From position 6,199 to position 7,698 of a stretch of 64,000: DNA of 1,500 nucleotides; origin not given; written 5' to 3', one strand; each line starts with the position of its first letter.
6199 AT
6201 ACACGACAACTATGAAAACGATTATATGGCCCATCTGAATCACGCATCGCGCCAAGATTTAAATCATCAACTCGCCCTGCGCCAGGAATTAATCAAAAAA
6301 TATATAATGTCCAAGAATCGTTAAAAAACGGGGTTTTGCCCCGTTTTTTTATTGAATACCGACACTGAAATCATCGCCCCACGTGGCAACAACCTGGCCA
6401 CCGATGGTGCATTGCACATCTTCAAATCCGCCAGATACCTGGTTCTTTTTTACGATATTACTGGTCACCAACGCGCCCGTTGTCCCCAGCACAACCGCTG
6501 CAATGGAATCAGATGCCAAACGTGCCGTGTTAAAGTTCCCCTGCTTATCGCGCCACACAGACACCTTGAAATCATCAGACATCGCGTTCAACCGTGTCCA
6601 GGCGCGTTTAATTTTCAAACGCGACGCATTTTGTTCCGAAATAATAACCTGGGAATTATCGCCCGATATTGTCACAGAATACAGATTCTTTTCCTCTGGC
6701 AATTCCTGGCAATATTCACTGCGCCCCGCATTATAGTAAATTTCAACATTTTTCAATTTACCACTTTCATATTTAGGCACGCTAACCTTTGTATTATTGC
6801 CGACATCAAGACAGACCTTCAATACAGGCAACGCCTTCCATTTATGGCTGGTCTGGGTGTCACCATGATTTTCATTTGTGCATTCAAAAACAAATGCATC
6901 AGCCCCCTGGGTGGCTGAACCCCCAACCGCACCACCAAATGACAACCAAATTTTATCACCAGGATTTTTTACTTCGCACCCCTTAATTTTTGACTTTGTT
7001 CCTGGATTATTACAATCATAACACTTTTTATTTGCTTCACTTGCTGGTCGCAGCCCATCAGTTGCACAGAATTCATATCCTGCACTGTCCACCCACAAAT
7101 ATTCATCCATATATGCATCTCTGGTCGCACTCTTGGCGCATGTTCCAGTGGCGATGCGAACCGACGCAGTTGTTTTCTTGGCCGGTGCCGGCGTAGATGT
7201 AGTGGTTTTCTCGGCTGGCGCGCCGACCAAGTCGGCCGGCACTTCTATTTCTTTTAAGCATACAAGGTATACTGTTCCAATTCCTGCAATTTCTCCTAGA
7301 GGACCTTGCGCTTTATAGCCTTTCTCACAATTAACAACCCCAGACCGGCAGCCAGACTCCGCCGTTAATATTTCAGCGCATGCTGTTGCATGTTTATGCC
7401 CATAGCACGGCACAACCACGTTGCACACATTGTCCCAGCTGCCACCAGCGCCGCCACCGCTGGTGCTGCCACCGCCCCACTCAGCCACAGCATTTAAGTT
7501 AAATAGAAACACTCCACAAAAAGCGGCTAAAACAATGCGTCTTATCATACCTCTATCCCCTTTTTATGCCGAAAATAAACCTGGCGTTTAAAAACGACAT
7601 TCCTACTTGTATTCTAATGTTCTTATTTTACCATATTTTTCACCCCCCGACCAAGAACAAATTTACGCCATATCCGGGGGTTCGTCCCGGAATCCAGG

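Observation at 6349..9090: Multigene family of secreted Cys-rich proteins built as conserved 5' cassette, hypervariable core and conserved 3' cassette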

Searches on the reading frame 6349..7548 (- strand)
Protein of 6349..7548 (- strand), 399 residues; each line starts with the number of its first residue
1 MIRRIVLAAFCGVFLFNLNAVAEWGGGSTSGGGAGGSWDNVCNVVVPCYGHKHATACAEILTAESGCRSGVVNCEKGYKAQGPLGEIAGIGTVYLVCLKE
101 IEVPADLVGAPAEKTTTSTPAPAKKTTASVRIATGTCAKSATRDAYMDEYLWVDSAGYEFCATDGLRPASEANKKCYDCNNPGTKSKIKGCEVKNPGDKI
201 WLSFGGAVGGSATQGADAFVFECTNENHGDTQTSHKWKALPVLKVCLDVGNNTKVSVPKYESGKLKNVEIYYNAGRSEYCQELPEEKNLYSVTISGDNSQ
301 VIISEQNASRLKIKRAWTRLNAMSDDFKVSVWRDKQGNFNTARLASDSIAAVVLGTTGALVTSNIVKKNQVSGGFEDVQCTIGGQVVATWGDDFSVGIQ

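Call 4: search_protein_families(library=pfam, proteins=[window:6349-7548:-], max_evalue=1)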
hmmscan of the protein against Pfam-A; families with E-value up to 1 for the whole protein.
window:6349-7548:- (399 aa): 0 families

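Call 14: search_protein_families(library=ncbifam, proteins=[window:6349-7548:-], max_evalue=1)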
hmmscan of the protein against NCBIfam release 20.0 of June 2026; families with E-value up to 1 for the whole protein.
window:6349-7548:- (399 aa): 2 families
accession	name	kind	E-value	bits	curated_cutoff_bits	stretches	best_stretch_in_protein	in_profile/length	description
NF005117.0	PRK06549.1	equivalog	0.054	14.1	159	1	91-142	11-60/130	acetyl-CoA carboxylase biotin carboxyl carrier protein subunit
TIGR01653.1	lactococcin_972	subfamily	0.11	12.8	32.1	0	3-65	3-65/97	lactococcin 972 family bacteriocin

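Call 66: predict_structure(alignment_id=A4)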
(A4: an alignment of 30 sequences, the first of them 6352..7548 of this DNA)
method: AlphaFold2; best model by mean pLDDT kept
length: 399 residues; sequences in the alignment: 30
mean_pLDDT: 54.5   pTM: 0.41
mean pLDDT of the five models: 54.5, 48.6, 47.5, 47.1, 44.4
residues with pLDDT >= 90: 27; 70-90: 113; 50-70: 43; < 50: 216
segments of 3 or more residues with pLDDT < 50: 1-39, 102-145, 161-170, 205-216, 287-313, 316-399
pLDDT, mean of each block of 10 residues (from residue 1): 34 34 32 33 84 89 81 89 84 84 35 27 25 29 52 60 40 72 78 88 51 51 74 68 73 89 83 83 61 39 44 47 37 34 29 26 29 39 38 33
secondary structure, 60 per line:
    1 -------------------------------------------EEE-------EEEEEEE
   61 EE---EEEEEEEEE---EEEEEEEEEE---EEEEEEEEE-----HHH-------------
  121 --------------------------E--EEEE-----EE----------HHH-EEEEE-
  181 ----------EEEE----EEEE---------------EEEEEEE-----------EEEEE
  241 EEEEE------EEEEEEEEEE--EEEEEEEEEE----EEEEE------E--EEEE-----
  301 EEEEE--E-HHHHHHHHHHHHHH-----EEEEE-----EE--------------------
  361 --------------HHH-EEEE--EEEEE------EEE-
elements in order: E44-46 E54-62 E66-74 E78-87 E91-99 E150-153 E175-179 E191-194 E199-202 E218-224 E236-245 E252-261 E264-273 E278-282 E292-295 E301-305 H310-323 E329-333 E379-382 E385-389 E396-398
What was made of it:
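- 6349..7548 (-): Gene A, 399 aa. Signal peptide aa 1-22 (7483-7548); Gly linker aa 23-38 (7435-7482); small 6-Cys beta domain 'Na' aa 39-100 (7249-7434); Thr/Pro/Lys-rich linker aa 101-133 (7150-7248); alpha core (beta-rich, 8 Cys) aa 134-300 (6649-7149); stalk helix aa 301-327 (6568-6648); CTD aa 328-399 (6352-6567). AlphaFold2 model (call 66).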

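Call 69: fold_search(model_id=the predicted structure, library=pdb)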
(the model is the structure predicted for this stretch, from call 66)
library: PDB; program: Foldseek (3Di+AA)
matches with E <= 10: 147; with E <= 0.001: 0
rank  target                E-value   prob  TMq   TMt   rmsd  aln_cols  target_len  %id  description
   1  3tto_B                3.8e-01  0.08  0.07  0.03  19.2       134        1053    9  Crystal structure of Leuconostoc mesenteroides NRRL B-1299 N-terminally truncated dextransucrase DSR-E in triclinic fo (released 2012-01-25)
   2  3tto_C                4.8e-01  0.08  0.07  0.03  20.2       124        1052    8  Crystal structure of Leuconostoc mesenteroides NRRL B-1299 N-terminally truncated dextransucrase DSR-E in triclinic fo (released 2012-01-25)
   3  5tik_A                7.6e-01  0.06  0.10  0.12  15.4       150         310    8  Structural basis for inhibition of erythrocyte invasion by antibodies to Plasmodium falciparum protein CyRPA (released 2017-03-01)
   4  2pma_B                8.1e-01  0.08  0.09  0.21  15.4       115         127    6  Structural Genomics, the crystal structure of a protein Lpg0085 with unknown function (DUF785) from Legionella pneumop (released 2007-05-22)
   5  6zu5_SG0              1.0e+00  0.02  0.05  0.09  12.8        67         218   18  Structure of the Paranosema locustae ribosome in complex with Lso2 (released 2020-11-04)
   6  1gmv_A                1.1e+00  0.04  0.06  0.13  12.0       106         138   11  Structure of UreE (released 2001-11-28)
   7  2eo6_MODEL_1_A        1.6e+00  0.04  0.06  0.13  17.4        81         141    5  Solution structure of the SH2 domain from mouse B-cell linker protein BLNK (released 2008-04-01)
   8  5yy8                  1.7e+00  0.06  0.08  0.11   6.9        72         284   17  Crystal structure of the Kelch domain of human NS1-BP (released 2018-03-14)
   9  8f7v_B                1.8e+00  0.02  0.08  0.11  18.7       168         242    9  Macrocyclic plasmin inhibitor (released 2023-02-08)
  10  4rvi_A                2.2e+00  0.03  0.06  0.17   8.9        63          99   11  Crystal structure of multidrug-resistant clinical isolate A02 HIV-1 protease in complex with non-peptidic inhibitor, G (released 2016-05-04)
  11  1gmu_C                2.2e+00  0.02  0.05  0.11  12.9       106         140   12  Structure of UreE (released 2001-11-28)
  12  8hyn_A                2.3e+00  0.09  0.07  0.17   6.8        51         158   10  Bacterial STING from Riemerella anatipestifer (released 2024-01-10)
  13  7ebl_B                2.3e+00  0.04  0.09  0.17  10.1       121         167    7  Bacterial STING in complex with c-di-GMP (released 2021-09-15)
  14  1gmu_A                2.3e+00  0.02  0.06  0.12  12.6        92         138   14  Structure of UreE (released 2001-11-28)
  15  1gmv_B                2.6e+00  0.02  0.06  0.13  12.9       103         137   12  Structure of UreE (released 2001-11-28)
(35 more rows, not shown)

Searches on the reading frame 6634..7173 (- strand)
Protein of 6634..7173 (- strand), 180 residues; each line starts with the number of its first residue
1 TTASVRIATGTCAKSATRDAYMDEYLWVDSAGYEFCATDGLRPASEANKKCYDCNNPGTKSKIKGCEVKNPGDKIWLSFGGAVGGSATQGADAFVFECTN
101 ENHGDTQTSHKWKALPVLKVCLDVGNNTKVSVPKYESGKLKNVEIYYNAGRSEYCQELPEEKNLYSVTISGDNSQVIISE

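Call 56: find_homologous_proteins(query=window:6634-7173:-)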
Query window:6634-7173:- (180 aa): 36 proteins with E <= 0.001 among 62 candidates.
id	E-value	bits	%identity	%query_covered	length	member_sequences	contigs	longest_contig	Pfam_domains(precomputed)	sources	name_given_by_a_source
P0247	1.2e-101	356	97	88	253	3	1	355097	-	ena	-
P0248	1.7e-100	352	86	98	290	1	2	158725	-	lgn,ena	-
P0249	2.2e-100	352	85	98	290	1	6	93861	-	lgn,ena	-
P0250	5.8e-100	351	89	94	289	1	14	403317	-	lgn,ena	-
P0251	3.9e-94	332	81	100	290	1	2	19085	-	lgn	-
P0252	2.1e-93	329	84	94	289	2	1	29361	-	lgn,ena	-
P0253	5.1e-93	328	79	98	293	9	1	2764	-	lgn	-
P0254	5.9e-91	321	79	98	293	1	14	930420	-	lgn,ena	-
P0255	2.5e-90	319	78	98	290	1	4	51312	-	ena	-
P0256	1.3e-89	317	80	94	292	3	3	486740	-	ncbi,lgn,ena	-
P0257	2.3e-89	316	80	94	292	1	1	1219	-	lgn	-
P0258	9.8e-89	314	79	99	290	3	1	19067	-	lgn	-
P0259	1.3e-88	314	79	94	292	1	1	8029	-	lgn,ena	-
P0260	2.0e-88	313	79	94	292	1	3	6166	-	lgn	-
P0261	3.0e-88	312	79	94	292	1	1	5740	-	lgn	-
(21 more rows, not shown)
